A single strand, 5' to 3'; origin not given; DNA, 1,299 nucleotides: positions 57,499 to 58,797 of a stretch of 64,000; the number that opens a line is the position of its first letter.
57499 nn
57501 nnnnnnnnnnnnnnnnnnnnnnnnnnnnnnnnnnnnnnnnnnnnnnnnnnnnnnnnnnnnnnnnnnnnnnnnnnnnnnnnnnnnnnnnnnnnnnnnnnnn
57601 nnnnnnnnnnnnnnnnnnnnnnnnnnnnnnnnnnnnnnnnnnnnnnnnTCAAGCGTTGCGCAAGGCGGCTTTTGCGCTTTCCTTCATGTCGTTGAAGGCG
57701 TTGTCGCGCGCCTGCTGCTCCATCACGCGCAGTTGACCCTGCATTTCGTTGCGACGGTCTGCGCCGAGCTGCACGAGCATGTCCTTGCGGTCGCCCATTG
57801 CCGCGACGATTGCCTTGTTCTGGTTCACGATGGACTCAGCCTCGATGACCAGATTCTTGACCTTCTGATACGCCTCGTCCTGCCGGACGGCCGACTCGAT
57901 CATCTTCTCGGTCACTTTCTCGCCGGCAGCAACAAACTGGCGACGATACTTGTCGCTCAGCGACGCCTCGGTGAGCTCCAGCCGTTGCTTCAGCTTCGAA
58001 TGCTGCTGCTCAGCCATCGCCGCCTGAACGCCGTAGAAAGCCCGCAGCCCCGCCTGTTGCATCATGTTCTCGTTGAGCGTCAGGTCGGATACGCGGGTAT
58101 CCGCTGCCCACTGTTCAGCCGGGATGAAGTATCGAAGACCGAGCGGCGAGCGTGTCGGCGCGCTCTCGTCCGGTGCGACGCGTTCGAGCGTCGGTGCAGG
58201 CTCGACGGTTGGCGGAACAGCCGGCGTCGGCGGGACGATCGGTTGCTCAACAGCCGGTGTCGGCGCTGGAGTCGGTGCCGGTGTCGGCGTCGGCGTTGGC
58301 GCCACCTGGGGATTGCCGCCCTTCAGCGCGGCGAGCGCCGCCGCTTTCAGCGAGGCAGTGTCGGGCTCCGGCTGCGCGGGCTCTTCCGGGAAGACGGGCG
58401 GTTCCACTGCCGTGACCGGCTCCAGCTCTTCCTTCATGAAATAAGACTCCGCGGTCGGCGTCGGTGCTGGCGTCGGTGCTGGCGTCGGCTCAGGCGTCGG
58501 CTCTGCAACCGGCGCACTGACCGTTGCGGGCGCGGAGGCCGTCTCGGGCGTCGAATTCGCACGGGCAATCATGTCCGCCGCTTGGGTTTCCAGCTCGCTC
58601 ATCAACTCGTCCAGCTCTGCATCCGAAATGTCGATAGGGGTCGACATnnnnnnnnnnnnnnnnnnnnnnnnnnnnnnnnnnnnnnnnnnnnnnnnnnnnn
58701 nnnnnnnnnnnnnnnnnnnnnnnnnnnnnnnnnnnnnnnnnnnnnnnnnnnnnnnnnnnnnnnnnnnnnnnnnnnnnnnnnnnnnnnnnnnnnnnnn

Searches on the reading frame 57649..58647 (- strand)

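Call 32: search_protein_families(library=pfam, proteins=[window:57649-58647:-], max_evalue=0.001)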
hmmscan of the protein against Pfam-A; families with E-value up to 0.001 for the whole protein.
window:57649-58647:- (332 aa): 0 families

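Call 84: search_protein_families(library=phrogs, proteins=[window:57649-58647:-], max_evalue=0.0001)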
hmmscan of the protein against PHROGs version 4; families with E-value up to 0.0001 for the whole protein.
window:57649-58647:- (332 aa): 4 families
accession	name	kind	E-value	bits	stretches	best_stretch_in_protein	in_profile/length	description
phrog_4969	-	unknown function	1.8e-30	107.4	1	170-330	195-356/362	-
phrog_1069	-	unknown function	9.2e-27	95.2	1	170-315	273-418/425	-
phrog_2058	-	unknown function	2.6e-20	73.9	1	190-307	34-151/158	-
phrog_9245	-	unknown function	3.3e-16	60.5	1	109-323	142-357/368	-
